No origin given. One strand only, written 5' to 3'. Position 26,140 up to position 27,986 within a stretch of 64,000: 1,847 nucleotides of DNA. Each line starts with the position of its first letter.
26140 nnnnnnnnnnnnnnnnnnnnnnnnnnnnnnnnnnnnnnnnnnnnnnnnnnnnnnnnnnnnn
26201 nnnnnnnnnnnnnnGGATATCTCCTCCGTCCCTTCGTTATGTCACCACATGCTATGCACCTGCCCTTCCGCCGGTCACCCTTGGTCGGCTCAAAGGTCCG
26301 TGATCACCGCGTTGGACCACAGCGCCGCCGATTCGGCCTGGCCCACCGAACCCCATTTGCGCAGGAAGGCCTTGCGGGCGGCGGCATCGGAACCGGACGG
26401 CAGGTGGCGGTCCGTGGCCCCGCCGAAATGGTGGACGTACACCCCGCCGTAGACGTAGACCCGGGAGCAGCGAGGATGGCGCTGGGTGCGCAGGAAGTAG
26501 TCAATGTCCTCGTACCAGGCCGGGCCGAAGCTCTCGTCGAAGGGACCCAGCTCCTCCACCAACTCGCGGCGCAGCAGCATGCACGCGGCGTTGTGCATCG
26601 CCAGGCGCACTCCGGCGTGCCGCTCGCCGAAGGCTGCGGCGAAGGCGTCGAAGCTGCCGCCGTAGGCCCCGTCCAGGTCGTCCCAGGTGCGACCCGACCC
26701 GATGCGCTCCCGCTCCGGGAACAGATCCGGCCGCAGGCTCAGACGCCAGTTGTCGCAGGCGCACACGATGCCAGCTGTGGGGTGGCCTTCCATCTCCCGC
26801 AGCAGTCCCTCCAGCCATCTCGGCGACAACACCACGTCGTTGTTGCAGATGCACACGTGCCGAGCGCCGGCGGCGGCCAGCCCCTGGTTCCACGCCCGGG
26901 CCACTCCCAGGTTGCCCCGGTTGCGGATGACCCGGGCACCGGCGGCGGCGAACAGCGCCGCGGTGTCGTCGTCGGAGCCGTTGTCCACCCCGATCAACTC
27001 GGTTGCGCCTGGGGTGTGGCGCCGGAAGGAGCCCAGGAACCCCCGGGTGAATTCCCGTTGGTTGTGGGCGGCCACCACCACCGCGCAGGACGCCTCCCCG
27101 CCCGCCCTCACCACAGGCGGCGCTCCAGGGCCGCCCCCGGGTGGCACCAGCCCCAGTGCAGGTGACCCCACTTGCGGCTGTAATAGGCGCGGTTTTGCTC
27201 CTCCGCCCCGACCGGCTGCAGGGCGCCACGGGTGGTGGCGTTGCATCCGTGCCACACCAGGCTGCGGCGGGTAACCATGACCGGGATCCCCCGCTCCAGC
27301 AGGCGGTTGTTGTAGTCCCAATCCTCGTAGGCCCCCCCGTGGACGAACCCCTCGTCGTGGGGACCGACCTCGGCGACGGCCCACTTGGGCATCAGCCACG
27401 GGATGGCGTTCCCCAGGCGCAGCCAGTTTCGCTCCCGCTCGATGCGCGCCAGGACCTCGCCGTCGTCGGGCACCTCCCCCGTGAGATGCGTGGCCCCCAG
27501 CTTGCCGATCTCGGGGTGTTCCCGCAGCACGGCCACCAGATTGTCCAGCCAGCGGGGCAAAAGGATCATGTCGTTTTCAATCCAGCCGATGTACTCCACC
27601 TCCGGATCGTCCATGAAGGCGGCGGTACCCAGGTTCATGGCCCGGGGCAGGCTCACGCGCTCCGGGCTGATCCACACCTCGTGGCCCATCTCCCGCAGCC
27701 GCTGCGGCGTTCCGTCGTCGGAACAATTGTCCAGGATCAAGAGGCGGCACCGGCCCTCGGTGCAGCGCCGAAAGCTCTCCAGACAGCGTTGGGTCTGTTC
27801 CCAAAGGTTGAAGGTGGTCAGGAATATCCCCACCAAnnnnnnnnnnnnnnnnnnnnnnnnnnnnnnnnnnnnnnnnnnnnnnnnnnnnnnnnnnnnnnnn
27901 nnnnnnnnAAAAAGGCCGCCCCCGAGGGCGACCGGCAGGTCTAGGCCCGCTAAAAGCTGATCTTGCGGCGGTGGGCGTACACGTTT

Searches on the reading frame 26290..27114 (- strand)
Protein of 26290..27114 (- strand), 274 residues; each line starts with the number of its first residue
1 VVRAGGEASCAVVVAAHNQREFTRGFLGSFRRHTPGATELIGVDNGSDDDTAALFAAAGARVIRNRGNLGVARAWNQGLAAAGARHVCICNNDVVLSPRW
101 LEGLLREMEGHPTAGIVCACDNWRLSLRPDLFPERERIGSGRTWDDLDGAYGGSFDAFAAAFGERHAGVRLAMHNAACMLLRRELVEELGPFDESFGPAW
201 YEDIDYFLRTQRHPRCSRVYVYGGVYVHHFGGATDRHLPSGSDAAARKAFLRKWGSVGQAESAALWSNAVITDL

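Call 4: search_protein_families(library=pfam, proteins=[window:26290-27114:-], max_evalue=0.01)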
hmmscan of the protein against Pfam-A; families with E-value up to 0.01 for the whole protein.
window:26290-27114:- (274 aa): 4 families
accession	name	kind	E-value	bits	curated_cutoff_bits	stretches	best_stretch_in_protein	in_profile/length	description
PF00535.33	Glycos_transf_2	-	2.7e-21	76.7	23.3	1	12-135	2-130/168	Glycosyl transferase family 2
PF13641.12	Glyco_tranf_2_3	-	5.2e-10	40.2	27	1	10-214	3-198/230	Glycosyltransferase like family 2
PF10111.15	Glyco_tranf_2_2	-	4.4e-06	26.8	27.3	1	32-211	24-200/276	Glycosyltransferase like family 2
PF13506.12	Glyco_transf_21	-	0.00038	20.4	21.7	1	76-192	23-120/174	Glycosyl transferase family 21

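Call 5: search_protein_families(library=ncbifam, proteins=[window:26290-27114:-], max_evalue=0.01)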
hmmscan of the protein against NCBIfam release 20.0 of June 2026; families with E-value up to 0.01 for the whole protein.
window:26290-27114:- (274 aa): 11 families
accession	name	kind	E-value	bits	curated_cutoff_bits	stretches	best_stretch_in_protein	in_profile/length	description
TIGR03965.1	mycofact_glyco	equivalog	1.1e-15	57.6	280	1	8-109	74-180/467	mycofactocin biosynthesis glycosyltransferase MftF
NF041875.1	EPS_EpsD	equivalog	1.9e-08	34.1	370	1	12-106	3-102/325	exopolysaccharide biosynthesis glycosyltransferase EpsD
TIGR04283.1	glyco_like_mftF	equivalog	5e-08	32.8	182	1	11-110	2-100/221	TIGR04283 family arsenosugar biosynthesis glycosyltransferase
NF007482.0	PRK10073.1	equivalog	2.3e-07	30.1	423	1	10-106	8-108/334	glycosyltransferase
TIGR03937.1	PgaC_IcaA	equivalog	8.8e-07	28.2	422.3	1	9-118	46-160/407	poly-beta-1,6-N-acetyl-D-glucosamine synthase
NF058614.1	PPMAGASynPpgS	equivalog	8.1e-05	22.1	370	1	13-82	5-71/226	polyprenyl-phospho-N-acetylgalactosaminyl synthase PpgS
TIGR01556.1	rhamnosyltran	subfamily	9.1e-05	21.8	200.55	0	38-109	22-99/281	rhamnosyltransferase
NF010496.0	PRK13915.1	equivalog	0.00014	21.1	262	1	5-67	28-93/307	glucosyl-3-phosphoglycerate synthase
NF047683.1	TeichurnBiosyTuaG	equivalog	0.00036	20.2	400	1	10-111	8-114/252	teichuronic acid biosynthesis protein TuaG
TIGR04182.1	glyco_TIGR04182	equivalog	0.0012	18.4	325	1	12-107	4-96/293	S-layer glycoprotein N-glycosyltransferase AglJ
NF041394.1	GtaseAglG_Halo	equivalog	0.0017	17.7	440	1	60-135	59-134/304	glucosyl-dolichyl phosphate glucuronosyltransferase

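Call 32: find_homologous_proteins(query=window:26290-27114:-, max_evalue=1e-15)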
Query window:26290-27114:- (274 aa): 13 proteins with E <= 1e-15 among 8000 candidates.
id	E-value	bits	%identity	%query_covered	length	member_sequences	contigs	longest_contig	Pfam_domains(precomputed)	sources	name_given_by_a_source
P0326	1.8e-174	597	95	100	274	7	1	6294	PF10111.15,PF13641.13,PF00535.33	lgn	-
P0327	1.9e-91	324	57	97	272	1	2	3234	PF10111.15,PF13641.13,PF00535.33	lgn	-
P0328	2.5e-58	216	47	89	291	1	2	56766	PF10111.15,PF13641.13,PF00535.33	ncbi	-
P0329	2.0e-56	209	46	89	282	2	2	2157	PF10111.15,PF13641.13,PF00535.33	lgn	-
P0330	1.1e-53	200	46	89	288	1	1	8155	PF13641.13,PF00535.33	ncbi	-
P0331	3.6e-26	110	37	90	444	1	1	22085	PF10111.15,PF13506.14,PF13641.13,PF00535.33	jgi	jgi:GT2 family glycosyltransferase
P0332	1.9e-24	104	36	89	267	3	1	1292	PF13641.13,PF00535.33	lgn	-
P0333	3.5e-23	100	35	89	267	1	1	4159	PF13641.13,PF00535.33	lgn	-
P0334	2.8e-22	97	35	89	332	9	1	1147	PF00535.33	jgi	-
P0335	4.1e-22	97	38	90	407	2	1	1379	PF10111.15,PF13506.14,PF13641.13,PF00535.33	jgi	jgi:GT2 family glycosyltransferase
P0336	4.3e-22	97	35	89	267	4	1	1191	PF13641.13,PF00535.33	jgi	-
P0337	1.2e-21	95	34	89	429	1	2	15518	PF10111.15,PF13641.13,PF00535.33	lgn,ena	-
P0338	6.0e-16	77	35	82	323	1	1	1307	PF13641.13,PF00535.33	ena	-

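Call 34: find_encoding_contigs(protein=P0328, flank=10000, max_places=2)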
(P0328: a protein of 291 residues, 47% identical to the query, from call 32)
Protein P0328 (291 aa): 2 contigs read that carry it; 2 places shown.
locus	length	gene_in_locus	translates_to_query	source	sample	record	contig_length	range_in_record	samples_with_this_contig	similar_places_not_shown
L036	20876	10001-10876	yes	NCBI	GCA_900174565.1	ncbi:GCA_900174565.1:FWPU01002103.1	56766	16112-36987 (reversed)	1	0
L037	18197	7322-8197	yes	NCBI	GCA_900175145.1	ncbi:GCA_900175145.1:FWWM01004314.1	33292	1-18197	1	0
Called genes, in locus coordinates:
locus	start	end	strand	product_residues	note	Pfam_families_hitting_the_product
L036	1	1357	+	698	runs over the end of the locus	-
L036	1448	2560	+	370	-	PF13692:Glyco_trans_1_4, PF00534:Glycos_transf_1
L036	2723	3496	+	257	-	PF00535:Glycos_transf_2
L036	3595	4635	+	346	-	PF13439:Glyco_transf_4, PF00534:Glycos_transf_1 (weak)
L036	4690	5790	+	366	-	PF13439:Glyco_transf_4, PF13579:Glyco_trans_4_4 (weak), PF13692:Glyco_trans_1_4 (faint)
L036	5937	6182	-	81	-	-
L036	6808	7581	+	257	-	-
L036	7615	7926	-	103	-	-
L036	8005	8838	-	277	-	PF19912:DUF6385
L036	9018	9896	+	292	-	PF13692:Glyco_trans_1_4 (weak), PF13524:Glyco_trans_1_2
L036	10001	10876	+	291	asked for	PF00535:Glycos_transf_2, PF13641:Glyco_tranf_2_3, PF10111:Glyco_tranf_2_2 (faint)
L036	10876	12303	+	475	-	PF08241:Methyltransf_11, PF13524:Glyco_trans_1_2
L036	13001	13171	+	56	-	-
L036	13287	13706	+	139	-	PF02381:MraZ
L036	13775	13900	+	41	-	-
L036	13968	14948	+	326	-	PF01795:Methyltransf_5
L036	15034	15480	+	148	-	-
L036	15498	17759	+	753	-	PF03717:PBP_dimer, PF00905:Transpeptidase, PF03793:PASTA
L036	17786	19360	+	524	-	PF01225:Mur_ligase, PF08245:Mur_ligase_M, PF02875:Mur_ligase_C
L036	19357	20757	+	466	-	PF01225:Mur_ligase, PF08245:Mur_ligase_M, PF02875:Mur_ligase_C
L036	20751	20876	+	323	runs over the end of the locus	PF10555:MraY_sig1 (weak), PF00953:Glycos_transf_4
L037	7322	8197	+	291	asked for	PF00535:Glycos_transf_2, PF13641:Glyco_tranf_2_3, PF10111:Glyco_tranf_2_2 (faint)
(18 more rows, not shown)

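Call 35: find_encoding_contigs(protein=P0330, flank=10000, max_places=2)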
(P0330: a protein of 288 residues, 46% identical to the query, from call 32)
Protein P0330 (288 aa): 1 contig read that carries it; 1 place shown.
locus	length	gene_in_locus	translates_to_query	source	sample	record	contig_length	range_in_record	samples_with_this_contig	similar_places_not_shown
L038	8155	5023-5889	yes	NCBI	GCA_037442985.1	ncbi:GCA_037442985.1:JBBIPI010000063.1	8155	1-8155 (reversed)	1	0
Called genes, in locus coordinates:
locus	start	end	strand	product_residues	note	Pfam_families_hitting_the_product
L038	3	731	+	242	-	?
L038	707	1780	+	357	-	-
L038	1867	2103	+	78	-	PF02604:PhdYeFM_antitox (weak)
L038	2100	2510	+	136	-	PF01850:PIN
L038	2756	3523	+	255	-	PF00535:Glycos_transf_2, PF13641:Glyco_tranf_2_3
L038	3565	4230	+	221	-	PF00535:Glycos_transf_2 (faint)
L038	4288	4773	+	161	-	-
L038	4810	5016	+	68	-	-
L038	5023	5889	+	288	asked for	PF00535:Glycos_transf_2, PF13641:Glyco_tranf_2_3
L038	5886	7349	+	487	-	PF13489:Methyltransf_23, PF08241:Methyltransf_11, PF01209:Ubie_methyltran (weak), PF13649:Methyltransf_25 (weak), PF13524:Glyco_trans_1_2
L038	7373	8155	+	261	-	?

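Call 44: find_encoding_contigs(protein=P0326, flank=10000, max_places=3)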
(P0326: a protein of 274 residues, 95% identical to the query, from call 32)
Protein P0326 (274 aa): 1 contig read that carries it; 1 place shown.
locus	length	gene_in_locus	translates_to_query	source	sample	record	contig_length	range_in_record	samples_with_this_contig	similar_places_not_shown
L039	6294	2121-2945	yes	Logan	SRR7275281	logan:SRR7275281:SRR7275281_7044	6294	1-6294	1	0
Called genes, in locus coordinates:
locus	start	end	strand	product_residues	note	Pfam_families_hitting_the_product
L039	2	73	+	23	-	?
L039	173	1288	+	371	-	PF01098:FTSW_RODA_SPOVE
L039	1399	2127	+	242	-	PF00535:Glycos_transf_2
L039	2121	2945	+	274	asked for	PF10111:Glyco_tranf_2_2 (faint), PF13641:Glyco_tranf_2_3, PF00535:Glycos_transf_2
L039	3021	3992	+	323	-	PF01370:Epimerase, PF02719:Polysacc_synt_2, PF04321:RmlD_sub_bind (weak), PF16363:GDP_Man_Dehyd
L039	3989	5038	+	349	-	PF13692:Glyco_trans_1_4, PF00534:Glycos_transf_1, PF13524:Glyco_trans_1_2 (weak)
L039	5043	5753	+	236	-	PF00535:Glycos_transf_2 (weak)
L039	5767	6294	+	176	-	?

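Call 45: find_encoding_contigs(protein=P0327, flank=10000, max_places=3)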
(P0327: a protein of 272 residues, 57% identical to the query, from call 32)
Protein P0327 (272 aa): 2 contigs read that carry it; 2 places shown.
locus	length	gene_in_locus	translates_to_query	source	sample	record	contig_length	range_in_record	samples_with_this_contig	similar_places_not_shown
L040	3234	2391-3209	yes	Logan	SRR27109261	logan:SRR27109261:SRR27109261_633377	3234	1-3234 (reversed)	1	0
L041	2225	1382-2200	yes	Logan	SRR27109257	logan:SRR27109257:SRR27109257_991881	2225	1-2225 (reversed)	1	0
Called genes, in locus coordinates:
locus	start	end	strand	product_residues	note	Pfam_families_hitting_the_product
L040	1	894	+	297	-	?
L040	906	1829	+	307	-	PF00535:Glycos_transf_2, PF13641:Glyco_tranf_2_3, PF10111:Glyco_tranf_2_2 (weak)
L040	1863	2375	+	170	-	PF08241:Methyltransf_11 (faint)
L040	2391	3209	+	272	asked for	PF00535:Glycos_transf_2, PF10111:Glyco_tranf_2_2 (faint), PF13641:Glyco_tranf_2_3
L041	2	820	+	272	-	?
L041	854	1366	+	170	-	PF08241:Methyltransf_11 (faint)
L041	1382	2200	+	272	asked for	PF00535:Glycos_transf_2, PF10111:Glyco_tranf_2_2 (faint), PF13641:Glyco_tranf_2_3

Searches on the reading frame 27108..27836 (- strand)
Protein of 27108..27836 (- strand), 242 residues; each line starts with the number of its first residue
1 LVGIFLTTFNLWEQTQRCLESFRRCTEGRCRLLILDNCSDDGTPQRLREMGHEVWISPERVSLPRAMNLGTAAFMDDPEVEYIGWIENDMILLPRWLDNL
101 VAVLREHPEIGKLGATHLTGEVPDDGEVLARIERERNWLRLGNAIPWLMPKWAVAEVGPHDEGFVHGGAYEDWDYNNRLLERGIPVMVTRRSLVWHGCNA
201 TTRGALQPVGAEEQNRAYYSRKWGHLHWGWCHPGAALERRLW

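Call 4: search_protein_families(library=pfam, proteins=[window:27108-27836:-], max_evalue=0.01)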
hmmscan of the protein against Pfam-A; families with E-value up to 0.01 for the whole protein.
window:27108-27836:- (242 aa): 2 families
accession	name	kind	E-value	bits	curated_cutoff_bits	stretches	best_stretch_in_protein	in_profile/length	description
PF00535.33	Glycos_transf_2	-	1.1e-11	45.4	23.3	1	4-126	2-125/168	Glycosyl transferase family 2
PF13641.12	Glyco_tranf_2_3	-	0.0061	17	27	0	4-197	5-212/230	Glycosyltransferase like family 2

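Call 5: search_protein_families(library=ncbifam, proteins=[window:27108-27836:-], max_evalue=0.01)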
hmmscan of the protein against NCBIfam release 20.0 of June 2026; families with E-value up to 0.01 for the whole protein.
window:27108-27836:- (242 aa): 2 families
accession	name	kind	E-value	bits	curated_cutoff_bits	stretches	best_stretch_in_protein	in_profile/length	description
TIGR03965.1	mycofact_glyco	equivalog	3.3e-05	23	280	1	13-155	87-227/467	mycofactocin biosynthesis glycosyltransferase MftF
NF038302.1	EPS_HpsE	equivalog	0.0057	15.7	300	1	8-115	9-122/307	hormogonium polysaccharide biosynthesis glycosyltransferase HpsE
